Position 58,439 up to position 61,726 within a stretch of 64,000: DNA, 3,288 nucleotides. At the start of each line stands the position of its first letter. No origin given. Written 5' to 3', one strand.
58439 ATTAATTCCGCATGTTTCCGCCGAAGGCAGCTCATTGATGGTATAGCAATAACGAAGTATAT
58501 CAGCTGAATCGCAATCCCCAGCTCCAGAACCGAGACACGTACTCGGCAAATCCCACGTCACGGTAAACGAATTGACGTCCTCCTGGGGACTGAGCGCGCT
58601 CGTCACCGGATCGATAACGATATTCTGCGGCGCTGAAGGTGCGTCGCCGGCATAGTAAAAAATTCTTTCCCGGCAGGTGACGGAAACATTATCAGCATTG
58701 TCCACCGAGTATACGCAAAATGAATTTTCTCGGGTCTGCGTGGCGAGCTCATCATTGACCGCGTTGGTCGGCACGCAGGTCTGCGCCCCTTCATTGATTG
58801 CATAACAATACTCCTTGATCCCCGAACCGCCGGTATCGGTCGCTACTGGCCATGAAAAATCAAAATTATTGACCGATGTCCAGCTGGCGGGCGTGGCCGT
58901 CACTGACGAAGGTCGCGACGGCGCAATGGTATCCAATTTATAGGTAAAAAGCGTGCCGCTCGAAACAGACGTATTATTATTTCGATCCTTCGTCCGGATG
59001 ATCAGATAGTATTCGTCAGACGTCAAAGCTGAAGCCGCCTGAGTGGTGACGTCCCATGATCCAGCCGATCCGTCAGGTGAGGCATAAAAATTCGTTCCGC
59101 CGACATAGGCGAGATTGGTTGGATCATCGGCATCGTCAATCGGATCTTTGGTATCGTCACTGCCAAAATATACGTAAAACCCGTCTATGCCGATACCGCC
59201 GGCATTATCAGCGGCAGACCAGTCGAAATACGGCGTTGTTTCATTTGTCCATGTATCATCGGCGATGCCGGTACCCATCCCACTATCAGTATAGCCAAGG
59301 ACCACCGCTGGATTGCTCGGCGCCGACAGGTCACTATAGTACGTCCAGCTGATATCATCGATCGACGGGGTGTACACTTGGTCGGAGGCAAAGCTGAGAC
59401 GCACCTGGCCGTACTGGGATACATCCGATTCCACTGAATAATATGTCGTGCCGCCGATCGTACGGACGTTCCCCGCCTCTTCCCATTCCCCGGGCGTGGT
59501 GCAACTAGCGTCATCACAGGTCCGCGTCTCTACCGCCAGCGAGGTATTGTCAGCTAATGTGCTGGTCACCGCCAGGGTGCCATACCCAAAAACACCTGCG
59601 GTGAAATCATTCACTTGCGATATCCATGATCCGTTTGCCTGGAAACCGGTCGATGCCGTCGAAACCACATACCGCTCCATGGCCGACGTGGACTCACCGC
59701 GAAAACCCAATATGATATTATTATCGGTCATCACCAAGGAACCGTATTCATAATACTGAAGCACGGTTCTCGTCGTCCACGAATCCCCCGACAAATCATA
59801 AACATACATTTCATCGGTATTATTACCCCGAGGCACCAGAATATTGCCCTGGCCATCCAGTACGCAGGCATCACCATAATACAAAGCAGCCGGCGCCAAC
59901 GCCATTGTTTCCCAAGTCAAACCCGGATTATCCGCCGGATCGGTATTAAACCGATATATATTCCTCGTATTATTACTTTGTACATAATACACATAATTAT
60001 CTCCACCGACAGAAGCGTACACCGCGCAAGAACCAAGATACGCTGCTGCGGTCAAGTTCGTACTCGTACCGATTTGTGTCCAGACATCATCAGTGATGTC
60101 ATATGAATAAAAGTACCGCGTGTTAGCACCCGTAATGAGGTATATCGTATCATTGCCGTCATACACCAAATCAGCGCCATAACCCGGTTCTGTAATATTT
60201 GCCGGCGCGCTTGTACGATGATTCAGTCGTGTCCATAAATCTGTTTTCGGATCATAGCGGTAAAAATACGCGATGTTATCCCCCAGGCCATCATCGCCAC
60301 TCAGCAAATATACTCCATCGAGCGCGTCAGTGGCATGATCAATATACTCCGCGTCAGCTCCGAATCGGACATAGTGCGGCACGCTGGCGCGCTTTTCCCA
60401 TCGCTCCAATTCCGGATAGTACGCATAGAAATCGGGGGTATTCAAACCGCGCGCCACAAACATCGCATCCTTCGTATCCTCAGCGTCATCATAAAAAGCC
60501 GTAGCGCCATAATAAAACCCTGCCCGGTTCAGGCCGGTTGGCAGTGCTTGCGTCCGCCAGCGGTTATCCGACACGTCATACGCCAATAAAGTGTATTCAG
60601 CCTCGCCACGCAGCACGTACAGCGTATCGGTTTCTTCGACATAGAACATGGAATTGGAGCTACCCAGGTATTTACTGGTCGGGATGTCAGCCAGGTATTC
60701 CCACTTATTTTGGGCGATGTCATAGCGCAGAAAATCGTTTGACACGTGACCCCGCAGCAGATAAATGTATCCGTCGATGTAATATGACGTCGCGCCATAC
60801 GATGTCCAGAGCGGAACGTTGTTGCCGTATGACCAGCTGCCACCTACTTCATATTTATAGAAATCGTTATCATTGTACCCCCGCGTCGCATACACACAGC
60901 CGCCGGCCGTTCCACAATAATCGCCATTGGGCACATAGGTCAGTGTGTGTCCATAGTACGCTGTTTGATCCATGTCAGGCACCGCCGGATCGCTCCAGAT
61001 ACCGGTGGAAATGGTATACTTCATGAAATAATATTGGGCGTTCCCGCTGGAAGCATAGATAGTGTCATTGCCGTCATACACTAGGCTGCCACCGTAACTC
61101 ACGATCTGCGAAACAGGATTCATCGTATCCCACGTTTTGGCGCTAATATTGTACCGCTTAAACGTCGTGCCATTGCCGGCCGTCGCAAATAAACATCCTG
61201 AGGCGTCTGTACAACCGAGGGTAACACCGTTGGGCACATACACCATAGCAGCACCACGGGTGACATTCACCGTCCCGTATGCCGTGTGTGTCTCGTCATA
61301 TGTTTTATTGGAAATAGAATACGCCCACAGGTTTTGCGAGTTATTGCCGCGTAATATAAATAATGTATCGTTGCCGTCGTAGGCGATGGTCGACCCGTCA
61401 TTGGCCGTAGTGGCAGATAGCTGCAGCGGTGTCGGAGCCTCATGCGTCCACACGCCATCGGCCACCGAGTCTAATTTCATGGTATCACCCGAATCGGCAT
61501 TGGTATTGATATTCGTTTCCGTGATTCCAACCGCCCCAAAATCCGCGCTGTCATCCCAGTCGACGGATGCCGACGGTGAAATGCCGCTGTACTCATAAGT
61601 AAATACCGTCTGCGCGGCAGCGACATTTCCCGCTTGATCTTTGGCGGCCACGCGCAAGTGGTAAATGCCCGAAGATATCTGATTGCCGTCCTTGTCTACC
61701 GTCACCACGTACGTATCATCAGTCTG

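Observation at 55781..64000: Giant (>2739 aa, 5-prime end off-window) Kelch-repeat/FN3 surface protein directly followed by a MacB/FtsX-type ABC pair and a LOG-family gene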

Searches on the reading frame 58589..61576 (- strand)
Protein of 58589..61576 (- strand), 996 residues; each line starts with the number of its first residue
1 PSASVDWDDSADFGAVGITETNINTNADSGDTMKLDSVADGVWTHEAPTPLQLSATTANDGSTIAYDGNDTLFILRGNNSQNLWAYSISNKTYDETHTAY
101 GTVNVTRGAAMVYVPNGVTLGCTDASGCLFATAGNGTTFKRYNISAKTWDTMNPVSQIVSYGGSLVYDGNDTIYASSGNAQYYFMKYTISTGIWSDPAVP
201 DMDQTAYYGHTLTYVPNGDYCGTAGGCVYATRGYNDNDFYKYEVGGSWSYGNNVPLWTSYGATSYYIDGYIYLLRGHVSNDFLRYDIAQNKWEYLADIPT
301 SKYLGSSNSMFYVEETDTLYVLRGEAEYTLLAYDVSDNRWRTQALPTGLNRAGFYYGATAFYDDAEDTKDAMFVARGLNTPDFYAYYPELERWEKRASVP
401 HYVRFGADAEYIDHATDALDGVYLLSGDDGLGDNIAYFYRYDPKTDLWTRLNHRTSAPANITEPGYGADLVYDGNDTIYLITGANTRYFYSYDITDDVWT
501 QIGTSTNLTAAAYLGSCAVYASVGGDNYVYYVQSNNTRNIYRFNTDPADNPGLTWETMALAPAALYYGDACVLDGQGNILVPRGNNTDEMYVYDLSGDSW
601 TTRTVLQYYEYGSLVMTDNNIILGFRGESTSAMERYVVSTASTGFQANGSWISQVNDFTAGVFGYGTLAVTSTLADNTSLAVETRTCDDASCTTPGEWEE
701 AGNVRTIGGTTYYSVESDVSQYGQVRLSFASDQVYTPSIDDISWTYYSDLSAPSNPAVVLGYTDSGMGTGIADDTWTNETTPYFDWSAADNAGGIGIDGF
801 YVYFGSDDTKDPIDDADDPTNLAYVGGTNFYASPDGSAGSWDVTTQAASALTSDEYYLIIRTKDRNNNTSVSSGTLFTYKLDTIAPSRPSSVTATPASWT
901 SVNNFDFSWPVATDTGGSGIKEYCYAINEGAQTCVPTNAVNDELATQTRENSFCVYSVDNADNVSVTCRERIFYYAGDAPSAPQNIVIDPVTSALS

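Call 71: search_protein_representatives(protein=window:58589-61576:-)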
Query: 996 residues. Proteins with E-value up to 0.001 (for the whole library): 1650; up to 1e-10: 717; up to 1e-30: 114. The best 150 are listed.
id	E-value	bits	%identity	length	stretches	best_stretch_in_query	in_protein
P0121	1.0e-288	977.0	53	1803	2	157-994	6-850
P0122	8.0e-271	917.8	39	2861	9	4-984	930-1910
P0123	1.5e-256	870.6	39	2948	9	4-992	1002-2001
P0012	8.5e-217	739.0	35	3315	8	609-992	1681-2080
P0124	2.6e-153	528.8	35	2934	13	530-992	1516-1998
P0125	2.7e-153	528.8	33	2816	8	5-993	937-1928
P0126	5.1e-130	451.7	41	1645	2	228-968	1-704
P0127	1.8e-127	443.3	33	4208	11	57-408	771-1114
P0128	8.3e-117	408.0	34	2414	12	436-993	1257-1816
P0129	2.6e-109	383.2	35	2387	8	438-995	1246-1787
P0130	2.0e-108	380.3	34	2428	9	417-917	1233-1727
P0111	3.6e-101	356.2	32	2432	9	269-993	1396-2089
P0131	3.9e-100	352.8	35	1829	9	434-810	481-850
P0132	7.9e-100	351.8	33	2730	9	525-993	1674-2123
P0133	2.5e-99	350.1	32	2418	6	455-993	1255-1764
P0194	1.7e-39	152.1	34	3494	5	59-323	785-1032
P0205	1.0e-36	142.8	29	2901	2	119-746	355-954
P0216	9.3e-34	133.1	34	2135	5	474-640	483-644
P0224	1.8e-31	125.5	37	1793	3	656-993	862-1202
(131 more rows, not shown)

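Call 85: find_encoding_contigs(protein=P0194, flank=7000, max_places=1)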
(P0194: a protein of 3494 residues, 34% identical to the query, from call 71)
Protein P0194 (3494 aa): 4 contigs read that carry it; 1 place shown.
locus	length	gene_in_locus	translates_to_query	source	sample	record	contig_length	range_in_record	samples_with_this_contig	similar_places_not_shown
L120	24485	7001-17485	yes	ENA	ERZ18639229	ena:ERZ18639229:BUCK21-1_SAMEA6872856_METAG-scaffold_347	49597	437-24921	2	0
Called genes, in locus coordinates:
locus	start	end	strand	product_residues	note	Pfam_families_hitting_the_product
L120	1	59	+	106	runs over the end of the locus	-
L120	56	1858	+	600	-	PF14284:PcfJ (faint)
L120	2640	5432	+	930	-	PF00005:ABC_tran (faint), PF03193:RsgA_GTPase (faint), PF13191:AAA_16 (faint), PF13481:AAA_25 (faint), PF13555:AAA_29 (faint), PF17760:UvrA_inter, PF17755:UvrA_DNA-bind, PF02463:SMC_N (weak), +4 more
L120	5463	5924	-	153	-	-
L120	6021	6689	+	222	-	PF00590:TP_methylase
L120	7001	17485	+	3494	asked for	PF01344:Kelch_1 (faint), PF13964:Beta-prop_Calicin (faint), PF25788:Ig_Rha78A_N (faint), PF00041:fn3 (faint), PF09294:Interfer-bind (faint), PF23376:Fn3_VIN3 (faint), PF25059:FN3_DSCAM-DSCAML_C (faint), PF16656:Pur_ac_phosph_N (weak)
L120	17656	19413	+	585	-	PF03485:Arg_tRNA_synt_N, PF00750:tRNA-synt_1d, PF05746:DALR_1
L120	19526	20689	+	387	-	PF13439:Glyco_transf_4, PF20706:GT4-conflict, PF00534:Glycos_transf_1, PF13692:Glyco_trans_1_4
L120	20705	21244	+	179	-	-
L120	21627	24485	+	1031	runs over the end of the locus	PF00133:tRNA-synt_1, PF09334:tRNA-synt_1g (weak), PF08264:Anticodon_1, PF19302:DUF5915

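Call 86: find_encoding_contigs(protein=P0216, flank=6000, max_places=1)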
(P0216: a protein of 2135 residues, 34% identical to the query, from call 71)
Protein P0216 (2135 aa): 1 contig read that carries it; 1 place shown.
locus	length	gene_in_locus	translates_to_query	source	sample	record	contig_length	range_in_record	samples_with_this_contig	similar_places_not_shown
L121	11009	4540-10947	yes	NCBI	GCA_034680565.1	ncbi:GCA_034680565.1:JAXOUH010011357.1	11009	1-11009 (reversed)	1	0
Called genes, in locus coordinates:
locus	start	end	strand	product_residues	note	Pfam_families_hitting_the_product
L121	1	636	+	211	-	?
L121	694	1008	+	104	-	PF11950:DUF3467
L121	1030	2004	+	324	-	-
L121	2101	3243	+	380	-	PF00226:DnaJ, PF01556:DnaJ_C, PF15777:Anti-TRAP (faint), PF00684:DnaJ_CXXCXGXG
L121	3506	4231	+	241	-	-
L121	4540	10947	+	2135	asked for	PF13964:Beta-prop_Calicin (weak), PF00041:fn3 (faint), PF16656:Pur_ac_phosph_N (weak), PF23376:Fn3_VIN3 (faint), PF16655:PhoD_N (faint), PF25059:FN3_DSCAM-DSCAML_C (faint), PF16656:Pur_ac_phosph_N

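Call 87: find_encoding_contigs(protein=P0224, flank=6000, max_places=1)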
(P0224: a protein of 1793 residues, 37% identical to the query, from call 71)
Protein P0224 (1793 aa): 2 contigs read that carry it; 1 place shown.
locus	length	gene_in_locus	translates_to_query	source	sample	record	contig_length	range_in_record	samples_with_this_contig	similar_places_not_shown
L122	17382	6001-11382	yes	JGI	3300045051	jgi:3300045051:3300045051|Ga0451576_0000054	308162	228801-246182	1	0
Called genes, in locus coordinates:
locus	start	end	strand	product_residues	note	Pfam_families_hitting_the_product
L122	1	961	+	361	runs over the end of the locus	-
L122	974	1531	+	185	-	-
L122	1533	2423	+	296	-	-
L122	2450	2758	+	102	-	-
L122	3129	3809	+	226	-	PF05552:MS_channel_1st_1 (weak)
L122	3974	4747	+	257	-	PF00005:ABC_tran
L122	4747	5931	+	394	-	PF12704:MacB_PCD, PF02687:FtsX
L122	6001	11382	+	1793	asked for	PF02210:Laminin_G_2 (faint), PF00041:fn3 (faint), PF07953:Toxin_R_bind_N (faint), PF13385:Laminin_G_3, PF10102:DUF2341, PF13385:Laminin_G_3, PF25059:FN3_DSCAM-DSCAML_C (faint), PF16656:Pur_ac_phosph_N (weak), +1 more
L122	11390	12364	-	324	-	PF01087:GalP_UDP_transf, PF16285:DUF4931_N, PF01230:HIT (faint), PF02744:GalP_UDP_tr_C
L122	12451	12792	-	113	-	-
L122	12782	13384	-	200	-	-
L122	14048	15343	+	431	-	PF13439:Glyco_transf_4, PF13477:Glyco_trans_4_2, PF13579:Glyco_trans_4_4 (weak), PF13439:Glyco_transf_4 (weak), PF00534:Glycos_transf_1, PF13692:Glyco_trans_1_4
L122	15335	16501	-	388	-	PF00232:Glyco_hydro_1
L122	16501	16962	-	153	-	PF14378:PAP2_3, PF01569:PAP2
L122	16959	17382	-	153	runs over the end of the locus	PF01668:SmpB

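Call 88: find_encoding_contigs(protein=P0205, flank=6000, max_places=1)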
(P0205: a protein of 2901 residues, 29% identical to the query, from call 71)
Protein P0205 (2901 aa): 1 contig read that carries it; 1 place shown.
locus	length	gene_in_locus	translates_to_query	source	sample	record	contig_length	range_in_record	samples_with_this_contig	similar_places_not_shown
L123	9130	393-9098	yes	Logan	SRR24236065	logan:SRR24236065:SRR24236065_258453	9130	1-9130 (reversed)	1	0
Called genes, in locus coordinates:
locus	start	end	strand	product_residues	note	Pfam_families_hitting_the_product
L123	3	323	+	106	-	?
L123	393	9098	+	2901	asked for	PF25059:FN3_DSCAM-DSCAML_C (faint), PF01344:Kelch_1 (faint), PF13964:Beta-prop_Calicin (faint), PF23376:Fn3_VIN3 (faint), PF00041:fn3 (weak), PF16656:Pur_ac_phosph_N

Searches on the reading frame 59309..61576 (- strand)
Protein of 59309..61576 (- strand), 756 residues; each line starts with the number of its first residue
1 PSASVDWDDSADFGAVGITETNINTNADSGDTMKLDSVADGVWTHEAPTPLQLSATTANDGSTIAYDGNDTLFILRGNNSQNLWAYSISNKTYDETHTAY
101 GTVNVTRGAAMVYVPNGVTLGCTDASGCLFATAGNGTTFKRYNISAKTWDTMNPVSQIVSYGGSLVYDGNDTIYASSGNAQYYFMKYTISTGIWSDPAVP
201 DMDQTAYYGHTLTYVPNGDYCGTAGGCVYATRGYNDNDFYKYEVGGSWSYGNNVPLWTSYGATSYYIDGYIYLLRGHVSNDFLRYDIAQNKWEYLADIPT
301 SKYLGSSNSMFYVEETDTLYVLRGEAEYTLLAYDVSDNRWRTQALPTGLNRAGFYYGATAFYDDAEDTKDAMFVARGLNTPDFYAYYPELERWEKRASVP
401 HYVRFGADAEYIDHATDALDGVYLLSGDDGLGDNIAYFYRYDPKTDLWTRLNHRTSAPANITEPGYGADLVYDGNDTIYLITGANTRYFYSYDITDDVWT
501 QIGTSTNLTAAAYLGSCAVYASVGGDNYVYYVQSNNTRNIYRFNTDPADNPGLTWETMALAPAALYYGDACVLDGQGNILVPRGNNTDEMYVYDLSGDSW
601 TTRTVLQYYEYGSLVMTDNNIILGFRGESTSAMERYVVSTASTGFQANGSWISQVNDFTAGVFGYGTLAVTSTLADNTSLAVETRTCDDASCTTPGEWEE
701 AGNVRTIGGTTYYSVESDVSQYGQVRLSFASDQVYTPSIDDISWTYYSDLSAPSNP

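Call 56: predict_structure(alignment_id=A4)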
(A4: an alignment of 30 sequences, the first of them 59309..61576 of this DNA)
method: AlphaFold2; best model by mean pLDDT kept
length: 756 residues; sequences in the alignment: 30
mean_pLDDT: 89.3   pTM: 0.86
mean pLDDT of the five models: 89.3, 89.0, 88.3, 86.5, 86.0
residues with pLDDT >= 90: 482; 70-90: 236; 50-70: 32; < 50: 6
segments of 3 or more residues with pLDDT < 50: 53-58
pLDDT, mean of each block of 10 residues (from residue 1): 88 87 80 90 86 50 89 88 91 91 89 92 94 94 96 93 93 93 93 79 89 96 94 93 93 93 94 90 96 92 80 90 73 89 79 87 76 92 91 93 94 86 92 88 95 69 92 94 93 92 83 95 95 95 88 89 92 95 90 96 90 91 90 91 89 92 90 87 93 89 88 92 93 91 91 69
secondary structure, 60 per line:
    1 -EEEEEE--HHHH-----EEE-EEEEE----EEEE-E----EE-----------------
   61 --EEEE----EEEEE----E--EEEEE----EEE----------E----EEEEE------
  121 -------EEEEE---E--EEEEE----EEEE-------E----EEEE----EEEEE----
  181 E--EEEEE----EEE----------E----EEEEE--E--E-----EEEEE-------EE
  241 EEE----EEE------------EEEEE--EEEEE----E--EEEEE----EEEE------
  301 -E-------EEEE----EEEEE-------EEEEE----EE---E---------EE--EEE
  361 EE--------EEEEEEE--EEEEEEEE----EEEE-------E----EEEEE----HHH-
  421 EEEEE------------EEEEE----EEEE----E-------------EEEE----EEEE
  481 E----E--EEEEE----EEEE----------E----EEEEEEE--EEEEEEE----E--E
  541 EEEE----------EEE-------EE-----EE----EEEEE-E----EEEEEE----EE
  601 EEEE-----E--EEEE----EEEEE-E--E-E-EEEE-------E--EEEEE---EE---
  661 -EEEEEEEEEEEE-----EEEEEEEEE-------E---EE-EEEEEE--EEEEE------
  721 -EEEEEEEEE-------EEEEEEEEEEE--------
elements in order (helices of 4 or more, strands of 3 or more residues): E2-7 H10-13 E19-21 E23-27 E32-35 E63-66 E71-75 E83-87 E92-94 E110-114 E128-132 E139-143 E148-151 E164-167 E172-176 E184-188 E193-195 E211-215 E227-231 E239-243 E248-250 E263-267 E270-274 E282-286 E291-294 E310-313 E318-322 E330-334 E358-362 E371-377 E380-387 E392-395 E408-412 E421-425 E438-442 E447-450 E469-472 E477-481 E489-493 E498-501 E517-523 E526-532 E540-544 E555-557 E578-582 E589-594 E599-604 E613-616 E621-625 E634-637 E648-652 E662-673 E679-687 E702-707 E710-714 E722-730 E738-748

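Call 58: fold_search(model_id=the predicted structure, library=pdb)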
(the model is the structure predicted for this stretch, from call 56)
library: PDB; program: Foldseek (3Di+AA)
matches with E <= 10: 1647; with E <= 0.001: 939
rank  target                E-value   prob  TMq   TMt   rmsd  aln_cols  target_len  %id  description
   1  4a2l_B                1.0e-14  1.00  0.29  0.29  21.0       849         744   11  Structure of the periplasmic domain of the heparin and heparan sulphate sensing hybrid two component system BT4663 in  (released 2012-05-02)
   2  4a2l_F                2.2e-13  1.00  0.29  0.29  21.0       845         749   10  Structure of the periplasmic domain of the heparin and heparan sulphate sensing hybrid two component system BT4663 in  (released 2012-05-02)
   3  4a2m_A                3.9e-13  1.00  0.26  0.27  24.1       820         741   11  Structure of the periplasmic domain of the heparin and heparan sulphate sensing hybrid two component system BT4663 in  (released 2012-05-02)
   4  7mq8_LR               1.1e-12  1.00  0.35  0.34  14.2       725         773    9  Cryo-EM structure of the human SSU processome, state pre-A1 (released 2021-09-22)
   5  7mqa_LR               2.4e-12  1.00  0.39  0.39  10.2       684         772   10  Cryo-EM structure of the human SSU processome, state post-A1 (released 2021-09-22)
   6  3ott_A                2.4e-12  1.00  0.26  0.27  21.9       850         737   10  Crystal Structure of the extracellular domain of the putative one component system BT4673 from B. thetaiotaomicron (released 2011-08-10)
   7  6zqa_UM               4.2e-12  1.00  0.34  0.34  13.8       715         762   10  Cryo-EM structure of the 90S pre-ribosome from Saccharomyces cerevisiae, state A (Poly-Ala) (released 2020-09-23)
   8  6mgl_A                1.4e-11  1.00  0.39  0.39  13.5       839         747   11  Crystal structure of the catalytic domain from GH74 enzyme PoGH74 from Paenibacillus odorifer, D60A mutant in complex  (released 2019-01-23)
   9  6jp6_A                2.2e-11  1.00  0.22  0.17  27.1       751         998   10  The X-ray structure of yeast tRNA methyltransferase complex of Trm7 and Trm734 essential for 2'-O-methylation at the f (released 2019-10-02)
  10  6zqd_UA               2.5e-11  1.00  0.36  0.35  10.0       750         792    9  Cryo-EM structure of the 90S pre-ribosome from Saccharomyces cerevisiae, state Post-A1 (released 2020-09-23)
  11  8snb_4B               2.6e-11  1.00  0.26  0.31  13.9       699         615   10  atomic model of sea urchin sperm doublet microtubule (48-nm periodicity) (released 2023-06-28)
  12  4a0p_A                2.7e-11  1.00  0.23  0.28  19.5       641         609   12  Crystal structure of LRP6P3E3P4E4 (released 2011-10-26)
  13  9y6s_7L               2.9e-11  1.00  0.27  0.16  17.0       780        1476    9  96-nm repeat of the Leishmania tarentolae doublet microtubule (released 2025-12-17)
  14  8pjr                  4.0e-11  1.00  0.27  0.66  10.5       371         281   15  Crystal structure of the SAKe6AC-LB protein (released 2024-07-10)
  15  7on7_A                5.3e-11  1.00  0.15  0.40  18.8       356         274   16  Crystal structure of the computationally designed SAKe6BE-L2 protein (released 2022-12-14)
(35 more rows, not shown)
